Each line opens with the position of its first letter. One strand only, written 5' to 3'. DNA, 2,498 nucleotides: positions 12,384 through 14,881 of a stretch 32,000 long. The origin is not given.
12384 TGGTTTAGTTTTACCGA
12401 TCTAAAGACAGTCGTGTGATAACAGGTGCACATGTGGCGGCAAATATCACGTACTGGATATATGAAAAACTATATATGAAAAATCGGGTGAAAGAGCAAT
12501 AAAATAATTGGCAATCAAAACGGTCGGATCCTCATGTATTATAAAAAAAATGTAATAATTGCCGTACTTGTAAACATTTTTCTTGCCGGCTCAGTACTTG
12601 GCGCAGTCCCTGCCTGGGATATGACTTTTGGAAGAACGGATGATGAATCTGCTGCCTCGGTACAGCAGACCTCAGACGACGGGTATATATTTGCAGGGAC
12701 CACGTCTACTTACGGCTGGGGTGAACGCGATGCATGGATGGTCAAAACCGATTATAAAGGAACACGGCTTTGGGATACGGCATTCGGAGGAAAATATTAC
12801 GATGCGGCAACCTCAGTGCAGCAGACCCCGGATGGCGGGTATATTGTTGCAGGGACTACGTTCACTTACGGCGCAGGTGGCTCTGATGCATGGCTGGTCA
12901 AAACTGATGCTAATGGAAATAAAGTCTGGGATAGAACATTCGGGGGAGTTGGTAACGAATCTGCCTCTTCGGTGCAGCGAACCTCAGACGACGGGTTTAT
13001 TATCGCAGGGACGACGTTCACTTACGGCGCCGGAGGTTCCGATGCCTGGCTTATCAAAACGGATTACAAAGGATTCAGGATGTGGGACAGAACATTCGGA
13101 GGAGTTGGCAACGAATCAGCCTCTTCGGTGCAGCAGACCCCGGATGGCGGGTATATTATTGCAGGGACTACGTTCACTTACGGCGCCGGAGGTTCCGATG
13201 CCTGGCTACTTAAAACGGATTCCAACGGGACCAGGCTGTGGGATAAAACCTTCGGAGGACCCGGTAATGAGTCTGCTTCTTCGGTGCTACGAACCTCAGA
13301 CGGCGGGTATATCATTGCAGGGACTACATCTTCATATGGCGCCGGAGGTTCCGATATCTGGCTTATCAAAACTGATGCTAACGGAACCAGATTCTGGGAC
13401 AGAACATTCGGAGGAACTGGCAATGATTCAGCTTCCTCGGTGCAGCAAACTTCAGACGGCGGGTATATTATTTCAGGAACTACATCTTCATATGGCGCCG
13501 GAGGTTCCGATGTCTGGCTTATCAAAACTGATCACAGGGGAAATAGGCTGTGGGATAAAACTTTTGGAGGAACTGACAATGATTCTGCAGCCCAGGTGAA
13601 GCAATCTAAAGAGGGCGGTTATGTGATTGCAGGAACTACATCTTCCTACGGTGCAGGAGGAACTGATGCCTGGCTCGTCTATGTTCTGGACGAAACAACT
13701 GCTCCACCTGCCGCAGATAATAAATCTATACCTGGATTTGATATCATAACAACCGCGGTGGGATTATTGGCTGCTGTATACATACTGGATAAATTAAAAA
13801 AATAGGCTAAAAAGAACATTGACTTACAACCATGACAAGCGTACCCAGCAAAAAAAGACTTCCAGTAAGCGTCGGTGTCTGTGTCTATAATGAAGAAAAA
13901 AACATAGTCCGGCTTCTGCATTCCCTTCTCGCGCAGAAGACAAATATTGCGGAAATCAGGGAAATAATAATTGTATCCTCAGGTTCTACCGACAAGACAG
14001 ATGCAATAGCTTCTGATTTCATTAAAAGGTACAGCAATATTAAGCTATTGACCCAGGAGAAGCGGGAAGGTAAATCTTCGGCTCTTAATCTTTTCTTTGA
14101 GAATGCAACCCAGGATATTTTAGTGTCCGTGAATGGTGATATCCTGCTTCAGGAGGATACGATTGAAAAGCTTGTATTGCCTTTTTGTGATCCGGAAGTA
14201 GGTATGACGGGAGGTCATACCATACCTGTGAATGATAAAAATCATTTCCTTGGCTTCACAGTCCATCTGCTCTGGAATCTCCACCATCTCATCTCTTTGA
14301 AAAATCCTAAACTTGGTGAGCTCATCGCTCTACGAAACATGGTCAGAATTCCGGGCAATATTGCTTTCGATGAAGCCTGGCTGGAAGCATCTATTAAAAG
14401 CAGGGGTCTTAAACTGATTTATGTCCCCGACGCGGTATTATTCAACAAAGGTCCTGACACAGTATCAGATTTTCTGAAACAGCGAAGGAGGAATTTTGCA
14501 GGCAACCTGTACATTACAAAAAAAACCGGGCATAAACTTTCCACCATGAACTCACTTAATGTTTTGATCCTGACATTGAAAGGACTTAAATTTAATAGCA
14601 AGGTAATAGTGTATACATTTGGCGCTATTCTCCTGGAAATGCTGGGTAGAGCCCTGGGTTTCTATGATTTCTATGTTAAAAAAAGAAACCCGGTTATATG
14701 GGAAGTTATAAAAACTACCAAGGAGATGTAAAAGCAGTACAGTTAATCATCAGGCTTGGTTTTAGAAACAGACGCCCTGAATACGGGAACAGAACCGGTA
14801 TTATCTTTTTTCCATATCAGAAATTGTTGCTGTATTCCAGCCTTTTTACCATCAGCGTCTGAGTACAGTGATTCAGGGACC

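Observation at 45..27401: A 27-kb multiheme-cytochrome island next to mcrA reads like a complete candidate extracellular electron-transfer conduit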

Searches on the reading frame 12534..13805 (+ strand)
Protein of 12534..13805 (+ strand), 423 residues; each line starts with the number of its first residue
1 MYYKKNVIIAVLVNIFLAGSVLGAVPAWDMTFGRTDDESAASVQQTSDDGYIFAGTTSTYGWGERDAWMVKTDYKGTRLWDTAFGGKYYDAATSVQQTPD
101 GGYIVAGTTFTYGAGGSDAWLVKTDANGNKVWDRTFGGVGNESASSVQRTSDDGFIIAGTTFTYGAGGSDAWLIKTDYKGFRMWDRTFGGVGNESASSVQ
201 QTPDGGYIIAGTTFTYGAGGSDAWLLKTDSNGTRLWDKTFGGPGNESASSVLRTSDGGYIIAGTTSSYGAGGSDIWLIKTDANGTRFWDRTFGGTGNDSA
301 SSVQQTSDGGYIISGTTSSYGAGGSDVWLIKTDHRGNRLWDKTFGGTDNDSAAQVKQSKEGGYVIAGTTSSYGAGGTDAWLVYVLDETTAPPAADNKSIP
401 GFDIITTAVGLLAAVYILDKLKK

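Call 4: search_protein_families(library=pfam, proteins=[window:12534-13805:+], max_evalue=0.01)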
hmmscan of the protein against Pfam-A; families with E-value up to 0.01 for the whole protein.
window:12534-13805:+ (423 aa): 3 families
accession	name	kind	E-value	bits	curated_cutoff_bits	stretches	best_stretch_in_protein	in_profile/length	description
PF17164.10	DUF5122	-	1.9e-06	28.5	27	0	255-285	2-31/36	Domain of unknown function (DUF5122) beta-propeller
PF18120.7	DUF5597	-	3.1e-05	24.6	23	0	66-112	41-88/133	Domain of unknown function (DUF5597)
PF18204.6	PGF-CTERM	-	0.0049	17.2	18.8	1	399-417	1-19/23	PGF-CTERM motif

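Call 53: search_protein_families(library=ncbifam, proteins=[window:12534-13805:+], max_evalue=0.01)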
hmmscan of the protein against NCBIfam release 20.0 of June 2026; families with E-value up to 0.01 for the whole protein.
window:12534-13805:+ (423 aa): 1 family
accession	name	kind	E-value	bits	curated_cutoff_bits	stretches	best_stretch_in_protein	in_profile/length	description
NF047494.1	Lepto_SBBP_lipo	equivalog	7.3e-08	31.5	400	1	219-348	101-423/466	SBBP repeat beta-propeller lipoprotein, LipL53 family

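Call 56: find_homologous_proteins(query=window:12534-13805:+, max_evalue=0.00001)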
Query window:12534-13805:+ (423 aa): 7999 proteins with E <= 0.00001 among 8000 candidates; the best 120 are listed.
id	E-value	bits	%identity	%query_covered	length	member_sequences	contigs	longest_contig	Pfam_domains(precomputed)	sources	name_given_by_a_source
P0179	5.2e-275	930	100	100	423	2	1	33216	-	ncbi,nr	ncbi:MAG: hypothetical protein OIN66_15620 [Candidatus Methanoperedens sp.]|nr:hypothetical protein 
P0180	6.4e-258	874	56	90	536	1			PF06623.17,PF17164.11,PF18120.8,PF09394.17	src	-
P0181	5.6e-243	825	52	93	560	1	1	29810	PF26094.1,PF17164.11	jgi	jgi:hypothetical protein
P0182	6.9e-243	824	53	90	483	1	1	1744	PF26094.1,PF17164.11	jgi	jgi:uncharacterized delta-60 repeat protein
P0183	8.4e-234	794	85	100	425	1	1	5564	PF26094.1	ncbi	-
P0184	2.4e-233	793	85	100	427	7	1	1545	PF26094.1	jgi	jgi:hypothetical protein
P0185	1.3e-232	791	85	100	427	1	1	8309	PF26094.1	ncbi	-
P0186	1.0e-228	778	64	87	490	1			PF06623.17,PF17164.11,PF18120.8,PF09394.17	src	-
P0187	6.1e-228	775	50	88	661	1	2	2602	-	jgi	jgi:hypothetical protein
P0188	8.0e-218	742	79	100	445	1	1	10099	PF26094.1,PF18120.8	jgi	-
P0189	5.8e-217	739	57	89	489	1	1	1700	PF13585.13,PF18962.8,PF13860.13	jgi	jgi:hypothetical protein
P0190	5.0e-213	726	78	100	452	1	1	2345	PF26094.1,PF18120.8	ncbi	-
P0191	4.7e-211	719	58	85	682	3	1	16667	PF00801.27,PF18911.7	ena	-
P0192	7.6e-207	706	57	86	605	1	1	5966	PF22352.3,PF18911.7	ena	-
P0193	1.1e-205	702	54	85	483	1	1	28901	PF26094.1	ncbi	-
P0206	3.4e-187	641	71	100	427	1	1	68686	PF26094.1,PF18120.8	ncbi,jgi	-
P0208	8.5e-186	636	69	100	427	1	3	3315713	PF26094.1,PF18120.8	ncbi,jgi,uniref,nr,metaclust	ncbi:hypothetical protein ANME2D_02818 [Candidatus Methanoperedens nitroreducens]|uniref:PGF-CTERM a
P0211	4.4e-185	634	70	100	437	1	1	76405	PF26094.1,PF18120.8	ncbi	-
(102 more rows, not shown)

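Call 57: find_encoding_contigs(protein=P0208, flank=10000, max_places=1)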
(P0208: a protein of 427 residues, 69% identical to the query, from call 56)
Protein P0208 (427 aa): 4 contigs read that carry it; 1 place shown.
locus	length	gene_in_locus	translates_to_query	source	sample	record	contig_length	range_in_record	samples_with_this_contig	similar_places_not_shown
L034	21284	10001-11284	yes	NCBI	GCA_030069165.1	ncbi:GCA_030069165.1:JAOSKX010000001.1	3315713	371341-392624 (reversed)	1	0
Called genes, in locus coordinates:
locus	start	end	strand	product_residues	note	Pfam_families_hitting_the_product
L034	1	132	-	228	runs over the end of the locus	PF10502:Peptidase_S26 (faint)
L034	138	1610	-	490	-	-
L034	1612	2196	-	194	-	PF14522:Cytochrome_C7 (faint), PF14537:Cytochrom_c3_2 (faint), PF22113:Mtrc-MtrF_II-IV_dom (faint)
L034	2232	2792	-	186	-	-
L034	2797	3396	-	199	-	PF14522:Cytochrome_C7 (faint), PF14537:Cytochrom_c3_2 (faint)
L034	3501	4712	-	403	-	PF14522:Cytochrome_C7 (faint), PF14537:Cytochrom_c3_2 (faint)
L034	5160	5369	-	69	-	PF10049:DUF2283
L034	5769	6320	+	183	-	-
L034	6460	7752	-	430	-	PF14522:Cytochrome_C7 (faint), PF14537:Cytochrom_c3_2 (faint)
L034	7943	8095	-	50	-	-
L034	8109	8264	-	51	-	PF00301:Rubredoxin, PF21349:RUBY_RBDX (faint)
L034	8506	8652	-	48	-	-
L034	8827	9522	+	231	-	PF08745:PIN_5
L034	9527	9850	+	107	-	-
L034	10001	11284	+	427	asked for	PF18120:DUF5597 (faint), PF26094:HTH_TSHZ3 (faint)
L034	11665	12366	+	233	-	PF00535:Glycos_transf_2, PF13641:Glyco_tranf_2_3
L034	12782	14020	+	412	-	PF00535:Glycos_transf_2, PF13641:Glyco_tranf_2_3, PF13632:Glyco_trans_2_3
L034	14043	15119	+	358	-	PF04055:Radical_SAM, PF13186:SPASM (weak)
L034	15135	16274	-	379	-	PF04015:DUF362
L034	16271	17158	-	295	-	PF08241:Methyltransf_11, PF13649:Methyltransf_25 (weak)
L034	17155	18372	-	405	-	PF13439:Glyco_transf_4, PF13579:Glyco_trans_4_4, PF20706:GT4-conflict, PF00534:Glycos_transf_1, PF13692:Glyco_trans_1_4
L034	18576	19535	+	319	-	PF01040:UbiA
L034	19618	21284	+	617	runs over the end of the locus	PF02366:PMT, PF13231:PMT_2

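Call 58: find_encoding_contigs(protein=P0211, flank=10000, max_places=1)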
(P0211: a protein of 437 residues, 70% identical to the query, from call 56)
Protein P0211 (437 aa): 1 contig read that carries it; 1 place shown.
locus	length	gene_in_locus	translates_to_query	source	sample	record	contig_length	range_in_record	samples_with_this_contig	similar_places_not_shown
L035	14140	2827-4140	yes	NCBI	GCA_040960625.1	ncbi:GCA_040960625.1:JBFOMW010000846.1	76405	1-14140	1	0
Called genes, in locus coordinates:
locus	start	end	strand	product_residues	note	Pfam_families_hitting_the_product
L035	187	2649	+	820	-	PF02085:Cytochrom_CIII (faint), PF09699:Paired_CXXCH_1 (faint), PF14522:Cytochrome_C7 (faint), PF14537:Cytochrom_c3_2 (faint), PF22113:Mtrc-MtrF_II-IV_dom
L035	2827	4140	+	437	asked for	PF18120:DUF5597 (faint), PF26094:HTH_TSHZ3 (faint)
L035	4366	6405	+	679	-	PF00688:TGFb_propeptide (weak), PF24517:CBM96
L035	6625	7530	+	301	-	PF13641:Glyco_tranf_2_3, PF00535:Glycos_transf_2, PF10111:Glyco_tranf_2_2 (weak), PF13632:Glyco_trans_2_3 (faint)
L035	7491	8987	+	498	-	PF02310:B12-binding, PF04055:Radical_SAM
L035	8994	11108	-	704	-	PF02366:PMT, PF13231:PMT_2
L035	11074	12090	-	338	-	PF01408:GFO_IDH_MocA, PF02894:GFO_IDH_MocA_C, PF22725:GFO_IDH_MocA_C3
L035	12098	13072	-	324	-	PF04015:DUF362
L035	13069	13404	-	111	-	PF07760:DUF1616 (weak)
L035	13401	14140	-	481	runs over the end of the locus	-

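Call 59: find_encoding_contigs(protein=P0206, flank=10000, max_places=1)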
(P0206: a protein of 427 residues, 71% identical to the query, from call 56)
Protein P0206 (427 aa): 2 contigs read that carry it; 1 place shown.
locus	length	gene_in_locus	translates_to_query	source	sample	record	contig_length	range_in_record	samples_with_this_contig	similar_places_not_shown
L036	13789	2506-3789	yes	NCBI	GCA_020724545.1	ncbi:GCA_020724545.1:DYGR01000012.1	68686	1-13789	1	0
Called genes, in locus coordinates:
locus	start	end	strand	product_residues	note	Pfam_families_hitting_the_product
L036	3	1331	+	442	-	?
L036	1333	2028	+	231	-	PF08745:PIN_5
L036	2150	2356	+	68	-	-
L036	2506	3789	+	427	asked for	PF18120:DUF5597 (faint), PF26094:HTH_TSHZ3 (faint)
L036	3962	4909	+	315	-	PF24517:CBM96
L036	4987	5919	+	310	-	PF13641:Glyco_tranf_2_3, PF00535:Glycos_transf_2, PF10111:Glyco_tranf_2_2 (faint), PF13632:Glyco_trans_2_3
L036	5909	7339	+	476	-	PF02310:B12-binding, PF04055:Radical_SAM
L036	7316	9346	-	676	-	PF02366:PMT, PF13231:PMT_2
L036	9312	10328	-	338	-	PF01408:GFO_IDH_MocA, PF02894:GFO_IDH_MocA_C, PF22725:GFO_IDH_MocA_C3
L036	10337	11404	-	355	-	PF04015:DUF362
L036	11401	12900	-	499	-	-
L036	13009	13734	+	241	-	-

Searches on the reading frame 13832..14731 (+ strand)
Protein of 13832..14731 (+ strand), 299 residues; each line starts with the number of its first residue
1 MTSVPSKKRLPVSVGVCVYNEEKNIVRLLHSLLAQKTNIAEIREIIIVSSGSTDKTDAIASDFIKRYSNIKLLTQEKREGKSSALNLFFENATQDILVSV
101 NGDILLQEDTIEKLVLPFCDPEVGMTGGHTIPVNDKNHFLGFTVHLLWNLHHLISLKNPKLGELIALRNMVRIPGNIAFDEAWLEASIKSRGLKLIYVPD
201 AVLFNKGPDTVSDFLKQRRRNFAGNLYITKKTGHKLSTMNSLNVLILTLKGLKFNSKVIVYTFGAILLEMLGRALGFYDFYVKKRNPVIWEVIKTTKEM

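Call 5: search_protein_families(library=pfam, proteins=[window:13832-14731:+], max_evalue=0.01)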
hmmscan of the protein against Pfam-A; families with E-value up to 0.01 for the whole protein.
window:13832-14731:+ (299 aa): 4 families
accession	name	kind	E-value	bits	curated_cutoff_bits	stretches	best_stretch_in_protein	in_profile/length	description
PF00535.33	Glycos_transf_2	-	6.3e-29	101.5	23.3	1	13-152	1-132/168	Glycosyl transferase family 2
PF13641.12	Glyco_tranf_2_3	-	3e-15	57.3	27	1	12-143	3-135/230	Glycosyltransferase like family 2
PF13632.12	Glyco_trans_2_3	-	3.2e-07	30.8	27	1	102-236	7-151/198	Glycosyl transferase family group 2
PF10111.15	Glyco_tranf_2_2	-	2.5e-06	27.6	27.3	1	13-114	1-102/276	Glycosyltransferase like family 2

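Call 10: find_encoding_contigs(protein=window:13832-14731:+, flank=10000, max_places=6)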
Protein window:13832-14731:+ (299 aa): 1 contig read that carries it; 1 place shown.
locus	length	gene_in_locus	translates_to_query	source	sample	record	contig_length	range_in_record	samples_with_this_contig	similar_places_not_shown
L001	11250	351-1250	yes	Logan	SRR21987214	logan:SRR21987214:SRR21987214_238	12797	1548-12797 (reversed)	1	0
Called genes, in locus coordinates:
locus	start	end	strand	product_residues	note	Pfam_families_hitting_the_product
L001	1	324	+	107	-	?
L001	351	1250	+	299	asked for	PF13641:Glyco_tranf_2_3, PF00535:Glycos_transf_2, PF10111:Glyco_tranf_2_2 (weak), PF13632:Glyco_trans_2_3 (weak)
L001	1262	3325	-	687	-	PF02366:PMT, PF13231:PMT_2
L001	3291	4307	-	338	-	PF01408:GFO_IDH_MocA, PF02894:GFO_IDH_MocA_C, PF22725:GFO_IDH_MocA_C3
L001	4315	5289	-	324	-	PF04015:DUF362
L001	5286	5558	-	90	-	-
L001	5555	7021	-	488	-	-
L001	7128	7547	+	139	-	-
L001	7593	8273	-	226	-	PF22113:Mtrc-MtrF_II-IV_dom (faint), PF14522:Cytochrome_C7 (faint)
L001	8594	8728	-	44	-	-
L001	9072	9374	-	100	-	-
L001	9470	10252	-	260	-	-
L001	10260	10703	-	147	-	-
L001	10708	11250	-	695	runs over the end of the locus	?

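Call 53: search_protein_families(library=ncbifam, proteins=[window:13832-14731:+], max_evalue=0.01)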
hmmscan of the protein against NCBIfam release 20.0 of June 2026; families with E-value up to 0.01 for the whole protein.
window:13832-14731:+ (299 aa): 21 families
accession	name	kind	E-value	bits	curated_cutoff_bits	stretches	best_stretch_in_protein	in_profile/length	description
TIGR03937.1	PgaC_IcaA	equivalog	9.4e-20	70.9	422.3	1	6-128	41-161/407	poly-beta-1,6-N-acetyl-D-glucosamine synthase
TIGR03965.1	mycofact_glyco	equivalog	3.2e-15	56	280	1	11-137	75-198/467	mycofactocin biosynthesis glycosyltransferase MftF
NF007482.0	PRK10073.1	equivalog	2.5e-13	49.7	423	1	11-114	7-106/334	glycosyltransferase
TIGR04242.1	nodulat_NodC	equivalog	6.7e-11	41.8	550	1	11-141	49-179/395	chitooligosaccharide synthase NodC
TIGR03111.1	glyc2_xrt_Gpos1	hypoth_equivalog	1.1e-10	41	363.95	1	12-126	51-166/439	TIGR03111 family XrtG-associated glycosyltransferase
TIGR04283.1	glyco_like_mftF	equivalog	1.9e-10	40.7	182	1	12-147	1-125/221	TIGR04283 family arsenosugar biosynthesis glycosyltransferase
NF010496.0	PRK13915.1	equivalog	2.8e-09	36.5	262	1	6-125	27-150/307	glucosyl-3-phosphoglycerate synthase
NF047588.1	GlcsyltransPgfSStrep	equivalog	2.9e-08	33.3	500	1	12-115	3-107/308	glycosyltransferase PgfS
NF041875.1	EPS_EpsD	equivalog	4.4e-08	32.9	370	1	12-112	1-98/325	exopolysaccharide biosynthesis glycosyltransferase EpsD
NF053739.1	GlytfEpsEBac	equivalog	6.7e-08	31.8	450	1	12-116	3-105/265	glycosyltransferase EpsE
NF038302.1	EPS_HpsE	equivalog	7.5e-08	31.7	300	1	12-112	3-105/307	hormogonium polysaccharide biosynthesis glycosyltransferase HpsE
NF007986.1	PRK10714.1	equivalog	3.8e-07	29.4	529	1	12-115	8-112/316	undecaprenyl-phosphate 4-deoxy-4-formamido-L-arabinose transferase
NF041394.1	GtaseAglG_Halo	equivalog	7.8e-07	28.6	440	1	12-140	3-131/304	glucosyl-dolichyl phosphate glucuronosyltransferase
NF041173.1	Sug_nt_acttase_Thmprot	equivalog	3.2e-06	26.3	600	1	25-115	25-117/405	bifunctional sugar-1-phosphate nucleotidylyltransferase/acetyltransferase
TIGR03992.1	Arch_glmU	subfamily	5.2e-06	25.6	292.1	1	34-115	38-118/393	bifunctional sugar-1-phosphate nucleotidylyltransferase/acetyltransferase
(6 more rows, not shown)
